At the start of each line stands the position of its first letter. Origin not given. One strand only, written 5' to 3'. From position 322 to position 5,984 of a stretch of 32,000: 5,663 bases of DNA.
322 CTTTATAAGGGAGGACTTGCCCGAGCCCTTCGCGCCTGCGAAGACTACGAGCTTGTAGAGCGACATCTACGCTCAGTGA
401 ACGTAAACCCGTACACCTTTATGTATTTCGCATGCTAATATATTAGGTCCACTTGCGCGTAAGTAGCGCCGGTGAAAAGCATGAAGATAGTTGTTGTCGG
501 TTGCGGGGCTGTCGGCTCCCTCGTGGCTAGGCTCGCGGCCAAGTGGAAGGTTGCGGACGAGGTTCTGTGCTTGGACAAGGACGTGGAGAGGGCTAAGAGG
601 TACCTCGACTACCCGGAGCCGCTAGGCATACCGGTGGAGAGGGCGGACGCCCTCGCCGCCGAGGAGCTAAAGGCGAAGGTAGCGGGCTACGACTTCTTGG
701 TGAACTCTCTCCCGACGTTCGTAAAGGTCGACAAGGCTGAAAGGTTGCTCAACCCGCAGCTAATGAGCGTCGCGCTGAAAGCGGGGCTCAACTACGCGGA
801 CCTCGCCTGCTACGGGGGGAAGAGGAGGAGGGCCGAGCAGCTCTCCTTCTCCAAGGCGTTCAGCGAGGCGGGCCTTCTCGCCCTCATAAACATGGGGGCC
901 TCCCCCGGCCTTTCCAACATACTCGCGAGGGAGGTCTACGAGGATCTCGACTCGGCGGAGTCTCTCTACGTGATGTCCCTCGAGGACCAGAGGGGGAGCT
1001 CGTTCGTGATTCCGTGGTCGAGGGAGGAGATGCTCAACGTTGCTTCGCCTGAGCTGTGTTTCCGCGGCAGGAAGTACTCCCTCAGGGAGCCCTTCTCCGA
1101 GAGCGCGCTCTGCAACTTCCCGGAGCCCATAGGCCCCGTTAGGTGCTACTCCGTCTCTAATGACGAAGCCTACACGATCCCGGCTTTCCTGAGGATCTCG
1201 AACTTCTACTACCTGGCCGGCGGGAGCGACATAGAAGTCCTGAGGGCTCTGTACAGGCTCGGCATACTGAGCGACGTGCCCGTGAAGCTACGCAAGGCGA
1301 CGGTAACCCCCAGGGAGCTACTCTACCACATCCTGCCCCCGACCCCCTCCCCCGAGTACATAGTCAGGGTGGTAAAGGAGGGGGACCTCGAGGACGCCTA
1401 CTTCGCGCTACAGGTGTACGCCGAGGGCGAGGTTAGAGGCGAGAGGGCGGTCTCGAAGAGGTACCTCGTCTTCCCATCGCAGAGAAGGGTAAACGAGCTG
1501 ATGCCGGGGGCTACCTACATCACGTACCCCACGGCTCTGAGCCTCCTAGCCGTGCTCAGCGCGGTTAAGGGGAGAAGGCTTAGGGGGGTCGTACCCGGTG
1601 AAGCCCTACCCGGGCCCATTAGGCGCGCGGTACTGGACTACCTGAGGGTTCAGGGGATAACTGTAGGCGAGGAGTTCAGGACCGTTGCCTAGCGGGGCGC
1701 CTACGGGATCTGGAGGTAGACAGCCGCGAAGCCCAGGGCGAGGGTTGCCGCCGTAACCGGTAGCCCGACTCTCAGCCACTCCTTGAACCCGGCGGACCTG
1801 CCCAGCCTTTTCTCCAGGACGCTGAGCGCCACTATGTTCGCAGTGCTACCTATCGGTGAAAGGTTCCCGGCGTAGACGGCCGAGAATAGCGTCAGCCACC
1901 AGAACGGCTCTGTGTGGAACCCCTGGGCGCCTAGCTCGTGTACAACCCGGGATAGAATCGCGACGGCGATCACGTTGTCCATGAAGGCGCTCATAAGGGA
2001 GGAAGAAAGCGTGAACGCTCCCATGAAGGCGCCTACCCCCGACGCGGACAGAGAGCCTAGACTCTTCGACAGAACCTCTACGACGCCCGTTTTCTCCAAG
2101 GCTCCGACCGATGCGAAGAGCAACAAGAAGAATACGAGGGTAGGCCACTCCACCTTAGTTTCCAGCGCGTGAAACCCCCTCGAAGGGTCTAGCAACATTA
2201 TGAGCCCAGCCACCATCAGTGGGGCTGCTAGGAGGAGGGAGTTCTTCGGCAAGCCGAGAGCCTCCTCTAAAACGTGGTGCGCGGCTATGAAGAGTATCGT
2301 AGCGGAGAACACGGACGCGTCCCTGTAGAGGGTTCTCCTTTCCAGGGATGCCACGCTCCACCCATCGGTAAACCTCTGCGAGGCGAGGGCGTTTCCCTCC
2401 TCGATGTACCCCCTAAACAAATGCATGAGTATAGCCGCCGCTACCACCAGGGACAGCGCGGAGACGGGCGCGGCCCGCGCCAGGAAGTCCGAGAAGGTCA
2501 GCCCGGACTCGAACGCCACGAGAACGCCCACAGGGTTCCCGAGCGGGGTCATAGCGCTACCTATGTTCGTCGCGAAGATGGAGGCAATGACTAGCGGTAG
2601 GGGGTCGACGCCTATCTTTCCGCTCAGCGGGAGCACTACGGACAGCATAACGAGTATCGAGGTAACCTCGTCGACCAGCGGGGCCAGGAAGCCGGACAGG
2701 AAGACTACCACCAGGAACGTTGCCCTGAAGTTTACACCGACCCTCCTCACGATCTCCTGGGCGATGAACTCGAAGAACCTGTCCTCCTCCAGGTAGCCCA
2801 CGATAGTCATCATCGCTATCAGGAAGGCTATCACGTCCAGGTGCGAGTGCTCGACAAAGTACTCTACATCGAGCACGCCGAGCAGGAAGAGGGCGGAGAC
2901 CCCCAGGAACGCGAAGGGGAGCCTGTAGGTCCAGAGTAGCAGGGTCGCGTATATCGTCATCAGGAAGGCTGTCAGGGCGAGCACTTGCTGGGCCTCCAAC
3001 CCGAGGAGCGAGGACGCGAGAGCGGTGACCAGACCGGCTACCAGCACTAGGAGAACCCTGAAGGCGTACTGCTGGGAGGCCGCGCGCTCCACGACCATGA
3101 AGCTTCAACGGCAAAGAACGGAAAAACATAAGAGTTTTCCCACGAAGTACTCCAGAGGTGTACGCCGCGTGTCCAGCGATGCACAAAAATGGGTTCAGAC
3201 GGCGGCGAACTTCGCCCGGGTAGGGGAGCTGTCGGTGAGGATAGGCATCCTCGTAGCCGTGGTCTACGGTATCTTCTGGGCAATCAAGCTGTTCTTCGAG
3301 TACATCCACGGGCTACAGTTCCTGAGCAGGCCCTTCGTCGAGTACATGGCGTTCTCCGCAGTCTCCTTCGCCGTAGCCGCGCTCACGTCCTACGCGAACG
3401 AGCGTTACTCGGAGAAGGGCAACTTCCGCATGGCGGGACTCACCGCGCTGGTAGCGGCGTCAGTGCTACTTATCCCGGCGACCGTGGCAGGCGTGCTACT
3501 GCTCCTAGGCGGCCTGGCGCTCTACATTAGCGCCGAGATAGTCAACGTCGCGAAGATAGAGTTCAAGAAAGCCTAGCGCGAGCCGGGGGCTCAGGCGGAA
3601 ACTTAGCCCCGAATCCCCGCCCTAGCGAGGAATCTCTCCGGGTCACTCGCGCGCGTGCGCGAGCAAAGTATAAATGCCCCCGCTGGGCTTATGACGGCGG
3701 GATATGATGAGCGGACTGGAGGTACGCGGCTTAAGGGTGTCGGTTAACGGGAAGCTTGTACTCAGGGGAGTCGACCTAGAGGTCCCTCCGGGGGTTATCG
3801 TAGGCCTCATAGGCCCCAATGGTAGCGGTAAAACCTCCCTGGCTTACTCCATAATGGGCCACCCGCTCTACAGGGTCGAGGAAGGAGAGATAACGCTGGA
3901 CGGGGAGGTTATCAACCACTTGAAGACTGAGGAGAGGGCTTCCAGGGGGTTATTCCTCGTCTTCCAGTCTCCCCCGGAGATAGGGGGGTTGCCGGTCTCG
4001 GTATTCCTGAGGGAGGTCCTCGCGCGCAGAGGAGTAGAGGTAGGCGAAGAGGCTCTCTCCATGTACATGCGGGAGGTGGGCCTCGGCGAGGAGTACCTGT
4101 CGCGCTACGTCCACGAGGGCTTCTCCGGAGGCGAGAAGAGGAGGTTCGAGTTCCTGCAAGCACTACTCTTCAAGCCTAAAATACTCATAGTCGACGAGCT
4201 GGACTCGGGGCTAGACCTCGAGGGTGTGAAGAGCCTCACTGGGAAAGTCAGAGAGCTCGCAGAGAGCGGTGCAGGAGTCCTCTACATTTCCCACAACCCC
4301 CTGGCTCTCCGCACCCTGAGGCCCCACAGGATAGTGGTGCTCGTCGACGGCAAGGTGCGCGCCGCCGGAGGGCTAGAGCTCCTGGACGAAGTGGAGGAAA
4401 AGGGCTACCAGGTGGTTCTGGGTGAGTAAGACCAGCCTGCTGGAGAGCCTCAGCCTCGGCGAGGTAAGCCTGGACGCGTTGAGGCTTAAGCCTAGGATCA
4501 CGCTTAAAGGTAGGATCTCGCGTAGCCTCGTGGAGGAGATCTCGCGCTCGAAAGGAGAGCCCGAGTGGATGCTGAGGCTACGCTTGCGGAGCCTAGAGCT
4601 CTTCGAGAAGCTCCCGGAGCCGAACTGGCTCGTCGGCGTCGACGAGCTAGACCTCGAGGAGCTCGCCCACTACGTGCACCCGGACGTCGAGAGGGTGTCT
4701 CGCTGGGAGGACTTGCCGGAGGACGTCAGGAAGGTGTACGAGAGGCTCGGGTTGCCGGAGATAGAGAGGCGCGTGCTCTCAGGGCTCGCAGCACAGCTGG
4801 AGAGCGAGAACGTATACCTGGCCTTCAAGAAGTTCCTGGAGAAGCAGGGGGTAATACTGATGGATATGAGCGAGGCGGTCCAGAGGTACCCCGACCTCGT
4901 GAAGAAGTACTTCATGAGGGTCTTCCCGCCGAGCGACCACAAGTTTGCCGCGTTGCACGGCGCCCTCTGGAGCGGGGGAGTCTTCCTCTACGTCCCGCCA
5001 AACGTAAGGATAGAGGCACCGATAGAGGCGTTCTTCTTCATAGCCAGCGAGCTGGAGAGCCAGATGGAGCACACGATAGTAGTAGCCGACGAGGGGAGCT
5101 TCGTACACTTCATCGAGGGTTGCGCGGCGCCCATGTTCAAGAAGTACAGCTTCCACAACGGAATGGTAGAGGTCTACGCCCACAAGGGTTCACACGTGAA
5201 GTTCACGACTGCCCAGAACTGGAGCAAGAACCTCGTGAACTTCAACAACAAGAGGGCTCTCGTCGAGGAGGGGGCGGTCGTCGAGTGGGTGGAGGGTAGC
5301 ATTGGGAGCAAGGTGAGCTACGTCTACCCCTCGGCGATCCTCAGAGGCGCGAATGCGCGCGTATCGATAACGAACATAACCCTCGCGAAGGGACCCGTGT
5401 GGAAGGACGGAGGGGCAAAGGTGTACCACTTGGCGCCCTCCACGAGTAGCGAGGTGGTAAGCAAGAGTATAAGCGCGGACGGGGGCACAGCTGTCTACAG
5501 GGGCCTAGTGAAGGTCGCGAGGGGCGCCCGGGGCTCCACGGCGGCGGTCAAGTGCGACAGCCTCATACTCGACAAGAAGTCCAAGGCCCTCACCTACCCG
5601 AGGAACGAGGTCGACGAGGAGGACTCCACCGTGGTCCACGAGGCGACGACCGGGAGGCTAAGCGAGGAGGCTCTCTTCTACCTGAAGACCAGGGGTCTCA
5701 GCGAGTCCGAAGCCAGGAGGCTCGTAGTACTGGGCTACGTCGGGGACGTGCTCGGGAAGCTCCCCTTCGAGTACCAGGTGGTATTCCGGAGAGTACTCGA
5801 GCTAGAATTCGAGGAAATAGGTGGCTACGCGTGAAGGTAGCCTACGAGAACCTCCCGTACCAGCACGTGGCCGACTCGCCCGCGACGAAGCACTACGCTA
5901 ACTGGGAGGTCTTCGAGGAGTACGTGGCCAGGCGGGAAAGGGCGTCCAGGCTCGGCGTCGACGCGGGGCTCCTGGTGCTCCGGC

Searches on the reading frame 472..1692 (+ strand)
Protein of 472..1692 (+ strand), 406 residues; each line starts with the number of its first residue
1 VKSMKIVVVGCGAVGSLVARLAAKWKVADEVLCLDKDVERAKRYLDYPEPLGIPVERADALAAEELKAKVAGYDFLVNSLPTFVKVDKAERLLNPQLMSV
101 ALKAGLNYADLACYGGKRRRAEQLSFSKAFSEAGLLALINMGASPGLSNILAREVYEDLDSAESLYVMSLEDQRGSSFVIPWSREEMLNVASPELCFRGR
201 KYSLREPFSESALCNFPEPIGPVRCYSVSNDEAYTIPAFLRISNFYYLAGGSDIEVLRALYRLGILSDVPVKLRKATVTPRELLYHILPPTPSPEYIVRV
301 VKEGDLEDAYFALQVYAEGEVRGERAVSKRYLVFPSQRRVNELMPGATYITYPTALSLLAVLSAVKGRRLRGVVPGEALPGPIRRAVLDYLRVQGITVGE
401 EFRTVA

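Call 20: search_protein_families(library=pfam, proteins=[window:472-1692:+], max_evalue=0.001)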
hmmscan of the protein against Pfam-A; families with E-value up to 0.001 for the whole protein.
window:472-1692:+ (406 aa): 2 families
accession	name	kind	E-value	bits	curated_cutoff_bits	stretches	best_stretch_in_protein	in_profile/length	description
PF03435.24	Sacchrp_dh_NADP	-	7e-11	43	25.1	1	6-137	1-128/129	Saccharopine dehydrogenase NADP binding domain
PF16653.10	Sacchrp_dh_C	-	4.9e-05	24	31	1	142-396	1-265/265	Saccharopine dehydrogenase C-terminal domain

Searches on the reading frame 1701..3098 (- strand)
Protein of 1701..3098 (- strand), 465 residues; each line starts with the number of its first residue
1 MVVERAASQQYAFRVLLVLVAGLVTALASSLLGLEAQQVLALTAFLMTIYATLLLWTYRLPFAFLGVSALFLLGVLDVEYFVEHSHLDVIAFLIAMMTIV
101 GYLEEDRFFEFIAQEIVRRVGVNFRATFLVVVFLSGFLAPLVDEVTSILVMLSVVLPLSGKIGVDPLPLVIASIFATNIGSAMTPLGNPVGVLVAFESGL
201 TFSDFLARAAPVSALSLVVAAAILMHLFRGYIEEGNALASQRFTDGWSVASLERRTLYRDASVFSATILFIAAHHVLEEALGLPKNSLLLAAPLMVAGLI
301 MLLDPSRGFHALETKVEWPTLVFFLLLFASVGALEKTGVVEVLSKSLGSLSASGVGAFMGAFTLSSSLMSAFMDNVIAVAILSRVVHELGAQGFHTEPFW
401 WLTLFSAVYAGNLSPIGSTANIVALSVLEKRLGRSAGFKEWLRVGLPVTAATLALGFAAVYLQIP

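Call 20: search_protein_families(library=pfam, proteins=[window:1701-3098:-], max_evalue=0.001)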
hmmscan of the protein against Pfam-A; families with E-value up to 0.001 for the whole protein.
window:1701-3098:- (465 aa): 2 families
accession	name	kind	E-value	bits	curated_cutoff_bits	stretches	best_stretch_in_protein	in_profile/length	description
PF03600.22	CitMHS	-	3.8e-51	174.6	31.9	1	63-402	15-332/336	Citrate transporter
PF02040.21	ArsB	-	1.3e-07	31.8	22.2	1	90-462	56-421/423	Arsenical pump membrane protein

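Call 96: find_encoding_contigs(protein=window:1701-3098:-, flank=10000, max_places=1)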
Protein window:1701-3098:- (465 aa): 2 contigs read that carry it; 1 place shown.
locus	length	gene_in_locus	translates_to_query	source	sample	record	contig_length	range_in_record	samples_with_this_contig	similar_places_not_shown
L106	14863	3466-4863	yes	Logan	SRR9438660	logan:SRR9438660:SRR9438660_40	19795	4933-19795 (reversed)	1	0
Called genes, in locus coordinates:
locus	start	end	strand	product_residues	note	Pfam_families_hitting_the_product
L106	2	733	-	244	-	?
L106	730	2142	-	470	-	PF19295:SufBD_N, PF01458:SUFBD_core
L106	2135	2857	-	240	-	PF00005:ABC_tran, PF02463:SMC_N (faint), PF13304:AAA_21 (faint)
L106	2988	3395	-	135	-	-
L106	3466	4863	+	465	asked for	PF02040:ArsB, PF03600:CitMHS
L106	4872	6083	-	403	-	PF03435:Sacchrp_dh_NADP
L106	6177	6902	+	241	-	PF03193:RsgA_GTPase (faint)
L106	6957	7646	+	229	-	-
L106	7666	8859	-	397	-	PF01494:FAD_binding_3 (weak), PF01593:Amino_oxidase (faint), PF05834:Lycopene_cycl (faint)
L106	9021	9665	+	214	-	PF01266:DAO (faint), PF02254:TrkA_N, PF02080:TrkA_C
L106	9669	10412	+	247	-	PF00924:MS_channel_2nd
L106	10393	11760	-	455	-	PF13520:AA_permease_2, PF00324:AA_permease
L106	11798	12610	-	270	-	PF02585:PIG-L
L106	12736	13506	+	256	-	PF01209:Ubie_methyltran, PF13489:Methyltransf_23, PF05401:NodS (weak), PF13847:Methyltransf_31, PF08241:Methyltransf_11, PF08242:Methyltransf_12, PF13649:Methyltransf_25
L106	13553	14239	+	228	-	PF01411:tRNA-synt_2c, PF07973:tRNA_SAD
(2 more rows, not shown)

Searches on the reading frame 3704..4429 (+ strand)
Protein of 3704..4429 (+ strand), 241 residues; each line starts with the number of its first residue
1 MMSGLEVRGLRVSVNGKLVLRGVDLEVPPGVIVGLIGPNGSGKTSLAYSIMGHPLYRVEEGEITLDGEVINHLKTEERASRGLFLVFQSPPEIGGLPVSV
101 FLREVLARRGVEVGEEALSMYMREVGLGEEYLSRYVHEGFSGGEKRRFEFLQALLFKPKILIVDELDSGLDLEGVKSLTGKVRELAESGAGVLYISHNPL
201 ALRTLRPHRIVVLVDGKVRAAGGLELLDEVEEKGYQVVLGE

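Call 20: search_protein_families(library=pfam, proteins=[window:3704-4429:+], max_evalue=0.001)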
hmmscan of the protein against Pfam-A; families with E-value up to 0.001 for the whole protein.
window:3704-4429:+ (241 aa): 4 families
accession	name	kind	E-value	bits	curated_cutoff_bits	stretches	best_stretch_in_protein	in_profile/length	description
PF00005.33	ABC_tran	-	1.4e-20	74.7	25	1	20-165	1-134/137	ABC transporter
PF13304.12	AAA_21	-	5.5e-10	40.2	27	1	140-202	238-303/304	AAA domain, putative AbiEii toxin, Type IV TA system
PF02463.25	SMC_N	-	8.1e-06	25.8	40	0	33-51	27-48/220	RecF/RecN/SMC N terminal domain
PF00004.35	AAA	-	0.00029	21.7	21.2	0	35-135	3-38/131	ATPase family associated with various cellular activities (AAA)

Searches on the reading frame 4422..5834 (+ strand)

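Call 20: search_protein_families(library=pfam, proteins=[window:4422-5834:+], max_evalue=0.001)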
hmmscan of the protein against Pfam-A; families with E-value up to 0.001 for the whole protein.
window:4422-5834:+ (470 aa): 2 families
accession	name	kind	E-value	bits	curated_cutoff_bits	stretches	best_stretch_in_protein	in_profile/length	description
PF01458.23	SUFBD_core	-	3.7e-76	256.1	27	1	207-438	3-231/232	SUF system FeS cluster assembly, SufBD core domain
PF19295.5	SufBD_N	-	6.1e-10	39.5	23.5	1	141-201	110-170/172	SufBD protein N-terminal region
